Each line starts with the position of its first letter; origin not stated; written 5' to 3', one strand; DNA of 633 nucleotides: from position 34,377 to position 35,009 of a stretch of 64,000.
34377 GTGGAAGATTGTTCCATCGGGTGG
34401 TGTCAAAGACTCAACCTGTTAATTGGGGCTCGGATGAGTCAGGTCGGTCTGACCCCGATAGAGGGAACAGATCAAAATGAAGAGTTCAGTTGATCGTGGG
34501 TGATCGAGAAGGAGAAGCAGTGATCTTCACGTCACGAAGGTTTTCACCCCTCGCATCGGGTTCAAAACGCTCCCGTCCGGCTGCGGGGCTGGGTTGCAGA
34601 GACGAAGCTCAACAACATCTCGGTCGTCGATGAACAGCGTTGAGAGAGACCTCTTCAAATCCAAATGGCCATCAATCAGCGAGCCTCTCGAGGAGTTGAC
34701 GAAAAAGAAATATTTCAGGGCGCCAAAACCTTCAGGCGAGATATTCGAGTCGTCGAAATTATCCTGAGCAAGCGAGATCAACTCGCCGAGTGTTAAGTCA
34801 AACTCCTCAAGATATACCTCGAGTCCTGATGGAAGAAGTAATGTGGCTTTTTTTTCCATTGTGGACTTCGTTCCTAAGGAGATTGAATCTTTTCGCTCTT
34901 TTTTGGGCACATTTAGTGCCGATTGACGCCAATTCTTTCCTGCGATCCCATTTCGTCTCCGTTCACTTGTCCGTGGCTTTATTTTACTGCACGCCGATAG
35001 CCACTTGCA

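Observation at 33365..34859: AT-richer two-gene cassette: ubiquitin-like beta-grasp candidate plus an unassignable 342-aa protein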

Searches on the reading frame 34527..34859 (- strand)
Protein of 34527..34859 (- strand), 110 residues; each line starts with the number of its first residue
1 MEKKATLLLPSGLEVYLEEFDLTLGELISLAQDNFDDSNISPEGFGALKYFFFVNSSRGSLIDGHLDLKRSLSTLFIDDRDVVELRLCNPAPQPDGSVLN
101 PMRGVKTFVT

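Call 3: search_protein_families(library=pfam, proteins=[window:34527-34859:-], max_evalue=1)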
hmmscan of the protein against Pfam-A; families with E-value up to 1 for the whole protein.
window:34527-34859:- (110 aa): 0 families

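Call 4: search_protein_families(library=padloc, proteins=[window:34527-34859:-], max_evalue=1)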
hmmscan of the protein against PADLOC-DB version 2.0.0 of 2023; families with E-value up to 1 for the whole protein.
window:34527-34859:- (110 aa): 0 families

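Call 5: search_protein_families(library=ncbifam, proteins=[window:34527-34859:-], max_evalue=1)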
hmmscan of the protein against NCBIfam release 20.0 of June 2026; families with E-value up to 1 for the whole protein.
window:34527-34859:- (110 aa): 0 families

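Call 19: predict_structure(alignment_id=A1)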
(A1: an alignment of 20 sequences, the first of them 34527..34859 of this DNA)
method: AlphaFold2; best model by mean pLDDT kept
length: 110 residues; sequences in the alignment: 20
mean_pLDDT: 83.4   pTM: 0.75
mean pLDDT of the five models: 83.4, 82.6, 82.3, 81.3, 63.4
residues with pLDDT >= 90: 43; 70-90: 48; 50-70: 19; < 50: 0
segments of 3 or more residues with pLDDT < 50: none
pLDDT, mean of each block of 10 residues (from residue 1): 81 86 92 90 90 90 87 85 86 71 59
secondary structure, 60 per line:
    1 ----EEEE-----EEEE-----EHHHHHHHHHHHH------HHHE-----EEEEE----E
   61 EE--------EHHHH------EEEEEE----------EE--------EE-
elements in order: E5-8 E14-17 H24-35 E51-55 E60-62 H72-75 E82-87

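Call 26: fold_search(model_id=the predicted structure, library=pdb)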
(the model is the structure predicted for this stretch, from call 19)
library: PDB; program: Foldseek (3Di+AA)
matches with E <= 10: 1368; with E <= 0.001: 92
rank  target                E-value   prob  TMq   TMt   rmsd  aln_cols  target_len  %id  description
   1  2y5b_B                1.0e-04  1.00  0.54  0.41   2.4        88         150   17  Structure of USP21 in complex with linear diubiquitin-aldehyde (released 2012-01-25)
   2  8j0a_A                1.5e-04  1.00  0.54  0.71   2.8        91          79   15  Robust design of effective allosteric activator UbV R4 for Rsp5 E3 ligase using the machine-learning tool ProteinMPNN (released 2023-08-09)
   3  1cmx_B                2.0e-04  1.00  0.49  0.67   2.8        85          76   19  STRUCTURAL BASIS FOR THE SPECIFICITY OF UBIQUITIN C-TERMINAL HYDROLASES (released 1999-07-27)
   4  9m9g_MODEL_1_A        2.3e-04  1.00  0.53  0.67   4.4        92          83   20  NMR structure of ProteinMPNN-designed ubiquitin variant R10 (released 2026-02-11)
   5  4mem_A                2.3e-04  1.00  0.53  0.30   4.9        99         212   13  Crystal Structure of the rat USP11 DUSP-UBL domains (released 2014-05-07)
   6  4q5e_B                2.8e-04  1.00  0.50  0.67   2.8        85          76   20  Shigella Effector Kinase OspG bound to E2-Ub UbcH7-Ub Conjugate (released 2014-07-02)
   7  6njd_C                3.0e-04  1.00  0.51  0.41   3.0        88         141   17  Crystal structure of RavD (residues 1-200) from Legionella pneumophila (strain Corby) complexed with Met-1 linked di-u (released 2019-05-22)
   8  3vdz_A                3.0e-04  1.00  0.50  0.50   2.8        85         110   19  Tailoring Encodable Lanthanide-Binding Tags as MRI Contrast Agents: xq-dSE3-Ubiquitin at 2.4 Angstroms (released 2012-11-28)
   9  9edt_E                3.0e-04  1.00  0.53  0.15   2.8        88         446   16  Tubulin cofactors D,E,G bound to tubulin dimer (released 2026-02-04)
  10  2y5b_F                3.0e-04  1.00  0.49  0.37   5.1       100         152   17  Structure of USP21 in complex with linear diubiquitin-aldehyde (released 2012-01-25)
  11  5vix                  3.2e-04  1.00  0.49  0.37   3.4        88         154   19  Crystal structure of Polyubiquitin with 3 ub domains, domains 1 and 2, from Naegleria fowleri ATCC 30863 (released 2017-05-24)
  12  6njd_A                3.2e-04  1.00  0.51  0.39   3.1        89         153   18  Crystal structure of RavD (residues 1-200) from Legionella pneumophila (strain Corby) complexed with Met-1 linked di-u (released 2019-05-22)
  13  3u30_A                3.4e-04  1.00  0.51  0.39   3.6        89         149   17  Crystal structure of a linear-specific Ubiquitin fab bound to linear ubiquitin (released 2012-01-18)
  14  5zq5_B                3.6e-04  1.00  0.49  0.66   2.9        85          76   19  SidE-Ubi (released 2018-05-23)
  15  9lqm_A                3.6e-04  1.00  0.53  0.68   2.8        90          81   16  Crystal structure of synthetic ubiquitin variant R4 designed by ProteinMPNN (released 2025-02-12)
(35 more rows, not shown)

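Call 29: find_related_loci(query=A1, collection=genome_contigs, flank=10000)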
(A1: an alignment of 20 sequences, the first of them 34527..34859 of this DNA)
Query A1 (110 aa) in genome_contigs; peptide patterns used: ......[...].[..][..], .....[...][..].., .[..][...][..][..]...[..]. (x = any residue, [..] = any of these).
23 stretches matched a pattern; 3 encode a relative of the query (tblastn E <= 1e-3); 3 distinct loci.
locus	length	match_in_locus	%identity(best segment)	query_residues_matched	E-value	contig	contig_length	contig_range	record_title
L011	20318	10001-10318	60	4-109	6e-43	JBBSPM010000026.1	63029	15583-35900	MAG: Chthoniobacterales bacterium isolate LS6_sbin.56 LS6_sbin.56_K_1882164_L_63029_cov_32.9416, whole genome shotgun se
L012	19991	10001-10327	65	1-109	1e-39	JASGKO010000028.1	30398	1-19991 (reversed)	MAG: Chthoniobacteraceae bacterium isolate 5N596 JMF-2111-06-0005.ont.bin.596_27, whole genome shotgun sequence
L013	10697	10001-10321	51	3-109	1e-33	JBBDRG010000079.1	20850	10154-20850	MAG: Verrucomicrobiales bacterium isolate LejiaC_63_26 Lejia_C_5907_length_20850_cov_15, whole genome shotgun sequence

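Call 31: find_related_loci(query=A1, collection=metagenome_contigs, flank=10000)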
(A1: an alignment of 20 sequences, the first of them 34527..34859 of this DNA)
Query A1 (110 aa) in metagenome_contigs; peptide patterns used: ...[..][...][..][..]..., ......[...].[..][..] (x = any residue, [..] = any of these).
317 stretches matched a pattern; 3 encode a relative of the query (tblastn E <= 1e-3); 3 distinct loci.
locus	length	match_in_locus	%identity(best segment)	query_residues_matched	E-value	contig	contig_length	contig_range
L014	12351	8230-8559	68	1-110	1e-53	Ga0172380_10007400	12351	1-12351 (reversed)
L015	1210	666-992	68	1-109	2e-43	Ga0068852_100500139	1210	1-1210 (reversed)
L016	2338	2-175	83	52-109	1e-29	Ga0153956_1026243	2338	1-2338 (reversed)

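Call 39: search_protein_families(library=pfam, proteins=[L014:8599-9633:+, L011:9308-10324:+, L013:9287-10327:+], max_evalue=0.01)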
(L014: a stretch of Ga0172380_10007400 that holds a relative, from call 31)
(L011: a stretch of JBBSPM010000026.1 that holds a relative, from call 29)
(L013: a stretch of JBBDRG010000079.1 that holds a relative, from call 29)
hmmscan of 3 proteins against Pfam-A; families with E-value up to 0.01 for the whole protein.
L014:8599-9633:+ (344 aa): 0 families

L011:9308-10324:+ (338 aa): 0 families

L013:9287-10327:+ (346 aa): 0 families

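Call 44: find_homologous_proteins(query=A1, max_evalue=0.01)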
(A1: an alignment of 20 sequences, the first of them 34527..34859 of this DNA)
Query A1 (20 sequences) (110 aa, profile of the alignment): 40 proteins with E <= 0.01 among 8000 candidates.
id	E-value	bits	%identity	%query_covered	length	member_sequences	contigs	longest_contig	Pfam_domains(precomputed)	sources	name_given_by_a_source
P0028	1.3e-116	407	64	97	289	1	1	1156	-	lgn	-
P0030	1.2e-111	391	60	96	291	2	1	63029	-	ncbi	-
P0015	7.7e-71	257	76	99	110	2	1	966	-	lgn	-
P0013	1.7e-70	256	76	99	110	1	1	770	-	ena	-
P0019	2.2e-70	256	73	99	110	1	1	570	-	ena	-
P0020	2.1e-69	252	73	99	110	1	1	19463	-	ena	-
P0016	4.2e-69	251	75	99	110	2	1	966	-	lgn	-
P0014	9.0e-69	250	77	99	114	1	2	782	-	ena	-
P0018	1.6e-68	250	75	99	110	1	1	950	-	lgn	-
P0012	6.5e-67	244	100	100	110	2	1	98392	-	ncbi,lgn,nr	ncbi:MAG: hypothetical protein IAE97_07465 [Chthoniobacterales bacterium]|nr:hypothetical protein [C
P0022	4.9e-66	241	70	99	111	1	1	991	-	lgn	-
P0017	5.0e-66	241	68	100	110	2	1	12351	-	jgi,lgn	-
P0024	3.1e-65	239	71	99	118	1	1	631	-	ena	-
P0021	4.4e-65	238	65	99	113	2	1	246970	-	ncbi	ncbi:hypothetical protein BH09VER1_BH09VER1_26140 [soil metagenome]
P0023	3.3e-64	235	68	99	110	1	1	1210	-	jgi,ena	-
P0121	6.5e-64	234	60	96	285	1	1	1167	-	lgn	-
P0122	6.4e-62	228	67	99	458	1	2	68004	PF10137.15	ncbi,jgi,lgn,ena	jgi:predicted nucleotide-binding protein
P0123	3.7e-61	225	60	98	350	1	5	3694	-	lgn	-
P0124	2.3e-60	223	60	99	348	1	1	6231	-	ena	-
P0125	2.2e-50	190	53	95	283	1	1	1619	-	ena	-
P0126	6.5e-46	175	56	99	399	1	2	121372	-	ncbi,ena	-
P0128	1.7e-21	95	-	-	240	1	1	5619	-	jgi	jgi:hypothetical protein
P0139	1.2e-16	79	-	-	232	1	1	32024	-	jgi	jgi:hypothetical protein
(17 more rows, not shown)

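Call 48: search_protein_families(library=pfam, proteins=[P0122, P0126, P0123, P0125, P0128], max_evalue=0.1)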
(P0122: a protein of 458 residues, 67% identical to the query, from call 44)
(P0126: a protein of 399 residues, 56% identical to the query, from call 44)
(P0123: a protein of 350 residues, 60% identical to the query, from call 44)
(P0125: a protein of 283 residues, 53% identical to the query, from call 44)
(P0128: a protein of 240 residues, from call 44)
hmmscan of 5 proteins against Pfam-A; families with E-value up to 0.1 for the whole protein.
P0122 (458 aa): 1 family
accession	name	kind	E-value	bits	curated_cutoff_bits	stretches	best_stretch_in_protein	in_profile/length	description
PF10137.14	CAP12-PCTIR_TIR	-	1.2e-30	106.4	24.7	1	30-147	2-117/119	CAP12/Pycsar effector protein, TIR domain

P0126 (399 aa): 0 families

P0123 (350 aa): 0 families

P0125 (283 aa): 0 families

P0128 (240 aa): 0 families

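Call 49: find_encoding_contigs(protein=P0122, flank=10000, max_places=2)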
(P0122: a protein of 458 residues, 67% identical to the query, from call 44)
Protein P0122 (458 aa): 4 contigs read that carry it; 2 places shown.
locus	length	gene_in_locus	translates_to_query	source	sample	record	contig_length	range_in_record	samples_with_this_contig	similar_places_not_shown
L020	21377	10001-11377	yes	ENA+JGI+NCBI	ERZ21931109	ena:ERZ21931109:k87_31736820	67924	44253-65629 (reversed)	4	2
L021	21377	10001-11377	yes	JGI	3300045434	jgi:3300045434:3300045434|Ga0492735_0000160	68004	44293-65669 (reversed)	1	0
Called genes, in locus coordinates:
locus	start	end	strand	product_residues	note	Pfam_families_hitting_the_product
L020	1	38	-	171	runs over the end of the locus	-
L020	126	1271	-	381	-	-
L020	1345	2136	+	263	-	PF02811:PHP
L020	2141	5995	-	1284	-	PF02574:S-methyl_trans, PF00809:Pterin_bind, PF02607:B12-binding_2, PF02310:B12-binding, PF02965:Met_synt_B12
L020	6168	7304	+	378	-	-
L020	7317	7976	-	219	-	PF12138:Spherulin4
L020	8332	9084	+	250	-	PF00005:ABC_tran, PF13304:AAA_21 (weak)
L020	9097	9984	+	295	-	PF01061:ABC2_membrane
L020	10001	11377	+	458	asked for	PF10137:CAP12-PCTIR_TIR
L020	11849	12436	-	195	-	PF05977:MFS_3, PF07690:MFS_1 (weak)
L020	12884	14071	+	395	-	PF03781:FGE-sulfatase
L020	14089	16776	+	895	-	PF18884:TSP3_bac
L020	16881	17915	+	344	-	PF01300:Sua5_yciO_yrdC, PF03481:Sua5_C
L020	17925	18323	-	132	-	PF01850:PIN (weak)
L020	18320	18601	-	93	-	PF04014:MazE_antitoxin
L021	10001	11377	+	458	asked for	PF10137:CAP12-PCTIR_TIR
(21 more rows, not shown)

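Call 50: find_encoding_contigs(protein=P0126, flank=10000, max_places=2)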
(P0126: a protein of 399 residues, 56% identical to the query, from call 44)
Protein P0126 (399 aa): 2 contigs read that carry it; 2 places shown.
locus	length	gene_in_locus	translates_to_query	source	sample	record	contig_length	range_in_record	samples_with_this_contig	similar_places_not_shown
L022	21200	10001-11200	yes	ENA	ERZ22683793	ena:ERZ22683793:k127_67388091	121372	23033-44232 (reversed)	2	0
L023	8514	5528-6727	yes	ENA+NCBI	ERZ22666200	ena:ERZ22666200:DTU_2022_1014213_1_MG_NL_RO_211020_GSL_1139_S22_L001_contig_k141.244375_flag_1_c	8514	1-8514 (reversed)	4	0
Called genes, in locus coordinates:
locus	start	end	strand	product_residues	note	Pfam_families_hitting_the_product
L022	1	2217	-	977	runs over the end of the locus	PF13385:Laminin_G_3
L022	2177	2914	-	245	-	PF07963:N_methyl (faint)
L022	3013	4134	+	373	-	PF00356:LacI, PF13377:Peripla_BP_3 (faint)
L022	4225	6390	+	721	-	PF02449:Glyco_hydro_42, PF08532:Glyco_hydro_42M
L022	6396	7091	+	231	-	PF13483:Lactamase_B_3, PF00753:Lactamase_B (faint), PF12706:Lactamase_B_2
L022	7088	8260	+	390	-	PF02746:MR_MLE_N, PF13378:MR_MLE_C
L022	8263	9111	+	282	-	PF00106:adh_short, PF08659:KR, PF23441:SDR (weak), PF13561:adh_short_C2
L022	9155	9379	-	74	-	-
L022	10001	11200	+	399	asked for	-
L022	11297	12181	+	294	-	PF10137:CAP12-PCTIR_TIR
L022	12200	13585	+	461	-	-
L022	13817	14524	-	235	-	PF14237:GYF_2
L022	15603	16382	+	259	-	PF13560:HTH_31 (weak), PF01381:HTH_3 (weak), PF12844:HTH_19 (weak)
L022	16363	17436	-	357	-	PF00589:Phage_integrase (weak)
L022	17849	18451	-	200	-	PF00160:Pro_isomerase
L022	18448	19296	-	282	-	PF01571:GCV_T (faint)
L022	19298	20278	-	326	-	PF02826:2-Hacid_dh_C (weak), PF03446:NAD_binding_2, PF14833:NAD_binding_11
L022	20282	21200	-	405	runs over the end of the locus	PF13624:SurA_N_3, PF09312:SurA_N, PF13623:SurA_N_2 (weak), PF13145:Rotamase_2, PF13616:Rotamase_3, PF00639:Rotamase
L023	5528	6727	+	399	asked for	-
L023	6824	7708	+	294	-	PF10137:CAP12-PCTIR_TIR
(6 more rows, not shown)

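Call 58: find_related_loci(query=A1, collection=viral_contigs, flank=8000)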
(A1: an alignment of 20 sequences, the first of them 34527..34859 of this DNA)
Query A1 (110 aa) in viral_contigs; peptide patterns used: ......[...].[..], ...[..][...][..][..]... (x = any residue, [..] = any of these).
6 stretches matched a pattern, but none encodes a relative of the query by tblastn (E <= 1e-3).

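Call 64: search_protein_families(library=pfam, proteins=[L013:6856-8889:-, L013:4531-6552:+, L013:4456-6576:-, L013:2631-4238:+, L014:6964-7908:-, L014:5261-6295:-, L014:4485-5231:+, L014:3264-4085:-, L014:2387-3253:+, L014:1685-2377:+], max_evalue=0.001)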
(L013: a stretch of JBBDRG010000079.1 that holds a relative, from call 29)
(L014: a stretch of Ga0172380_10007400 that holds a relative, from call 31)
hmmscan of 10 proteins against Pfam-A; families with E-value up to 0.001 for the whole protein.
L013:6856-8889:- (677 aa): 1 family
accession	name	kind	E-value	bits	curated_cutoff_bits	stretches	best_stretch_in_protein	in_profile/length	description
PF13365.12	Trypsin_2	-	2.5e-11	44.9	27.6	1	313-457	1-144/144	Trypsin-like peptidase domain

L013:4531-6552:+ (673 aa): 7 families
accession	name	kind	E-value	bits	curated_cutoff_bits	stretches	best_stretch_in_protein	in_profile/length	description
PF00580.27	UvrD-helicase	-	1.5e-77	261.4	23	1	24-291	1-270/271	UvrD/REP helicase N-terminal domain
PF13361.12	UvrD_C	-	2.9e-52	178.7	25.6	1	297-636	1-347/350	UvrD-like helicase C-terminal domain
PF13245.12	AAA_19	-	2.9e-23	82.9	25.1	1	31-275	4-132/134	AAA domain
PF13538.12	UvrD_C_2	-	1.1e-12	48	27.4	2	607-635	23-52/52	UvrD-like helicase C-terminal domain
PF13604.12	AAA_30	-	1.6e-06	28.4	27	0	24-88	2-67/191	AAA domain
PF01443.25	Viral_helicase1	-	1.9e-06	28.3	21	0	563-634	168-226/228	Viral superfamily 1 RNA helicase core domain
PF13087.12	AAA_12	-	0.00085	19.4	27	0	565-634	132-190/195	AAA domain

L013:4456-6576:- (706 aa): 0 families

L013:2631-4238:+ (535 aa): 5 families
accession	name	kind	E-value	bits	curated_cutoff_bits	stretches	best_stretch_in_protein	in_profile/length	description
PF02562.22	PhoH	-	2e-45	155.3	27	1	305-521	2-188/205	PhoH-like protein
PF13638.12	PIN_4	-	1.5e-29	103.4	21.9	1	72-220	1-132/132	PIN domain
PF13604.12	AAA_30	-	1.6e-07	31.7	27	0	450-490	88-129/191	AAA domain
PF13245.12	AAA_19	-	9.6e-05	23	25.1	0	449-489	89-129/134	AAA domain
PF13086.12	AAA_11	-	0.00014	22.2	27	0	454-488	217-249/257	AAA domain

L014:6964-7908:- (314 aa): 0 families

L014:5261-6295:- (344 aa): 2 families
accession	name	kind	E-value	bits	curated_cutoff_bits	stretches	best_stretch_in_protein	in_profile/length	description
PF00004.35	AAA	-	9.4e-09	36.2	21.2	1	37-141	2-107/131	ATPase family associated with various cellular activities (AAA)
PF13191.12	AAA_16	-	0.00032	21.7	32.6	1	37-83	28-64/167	AAA ATPase domain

L014:4485-5231:+ (248 aa): 4 families
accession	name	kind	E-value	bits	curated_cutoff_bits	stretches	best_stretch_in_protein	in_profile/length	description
PF13412.12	HTH_24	-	2e-05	24.5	21.9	0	186-213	8-35/48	Winged helix-turn-helix DNA-binding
PF13384.12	HTH_23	-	8.7e-05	22.7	24.6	0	121-153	9-40/50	Homeodomain-like domain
PF13404.12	HTH_AsnC-type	-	0.00026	21.2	27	0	186-213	8-35/42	AsnC-type helix-turn-helix domain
PF01047.28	MarR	-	0.00032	21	24.6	0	119-162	6-49/59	MarR family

L014:3264-4085:- (273 aa): 0 families

L014:2387-3253:+ (288 aa): 0 families

L014:1685-2377:+ (230 aa): 0 families

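Call 67: search_protein_families(library=ncbifam, proteins=[P0126, P0122, P0123, P0125, L014:8599-9633:+, L022:12200-13585:+, L022:11297-12181:+], max_evalue=0.1)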
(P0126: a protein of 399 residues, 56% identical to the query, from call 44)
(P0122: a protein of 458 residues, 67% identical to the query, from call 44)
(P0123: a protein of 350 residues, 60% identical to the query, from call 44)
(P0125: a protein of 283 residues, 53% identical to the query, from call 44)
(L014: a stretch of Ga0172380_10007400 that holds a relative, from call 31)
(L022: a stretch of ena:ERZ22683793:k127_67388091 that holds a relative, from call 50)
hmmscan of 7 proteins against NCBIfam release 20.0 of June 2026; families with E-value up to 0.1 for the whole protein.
P0126 (399 aa): 0 families

P0122 (458 aa): 2 families
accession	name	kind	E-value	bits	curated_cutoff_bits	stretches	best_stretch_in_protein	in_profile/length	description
NF050172.1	CDNTAsCap12CFB2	equivalog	5e-33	114.6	450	1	27-151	2-124/312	CBASS system CD-NTase-associated NAD(+) hydrolase Cap12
NF050171.1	CDNTAsCap12CFB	equivalog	3.5e-24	85.6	450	1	30-167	2-142/305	CBASS system CD-NTase-associated NAD(+) hydrolase Cap12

P0123 (350 aa): 0 families

P0125 (283 aa): 0 families

L014:8599-9633:+ (344 aa): 0 families

L022:12200-13585:+ (461 aa): 0 families

L022:11297-12181:+ (294 aa): 2 families
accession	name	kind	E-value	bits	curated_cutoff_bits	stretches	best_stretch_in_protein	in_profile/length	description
NF050172.1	CDNTAsCap12CFB2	equivalog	1.5e-37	129.5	450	1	5-153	2-146/312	CBASS system CD-NTase-associated NAD(+) hydrolase Cap12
NF050171.1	CDNTAsCap12CFB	equivalog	1e-29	103.8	450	1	8-149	2-142/305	CBASS system CD-NTase-associated NAD(+) hydrolase Cap12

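Call 68: search_solved_structures(query=A1, max_evalue=10, show_alignments=2)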
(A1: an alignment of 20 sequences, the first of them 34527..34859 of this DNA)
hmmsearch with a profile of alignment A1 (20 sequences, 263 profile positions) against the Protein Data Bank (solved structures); distinct sequences matched with E-value up to 10: 0.

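Call 69: search_protein_families(library=phrogs, proteins=[window:34527-34859:-], max_evalue=0.01)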
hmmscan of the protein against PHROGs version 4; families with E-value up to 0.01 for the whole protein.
window:34527-34859:- (110 aa): 0 families

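Call 74: search_dna_similar(query=window:34527-34859:-, collection=plasmids, mode=protein, max_evalue=0.001, max_rows=10)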
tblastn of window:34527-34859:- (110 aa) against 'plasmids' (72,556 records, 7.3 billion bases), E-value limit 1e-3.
No match.
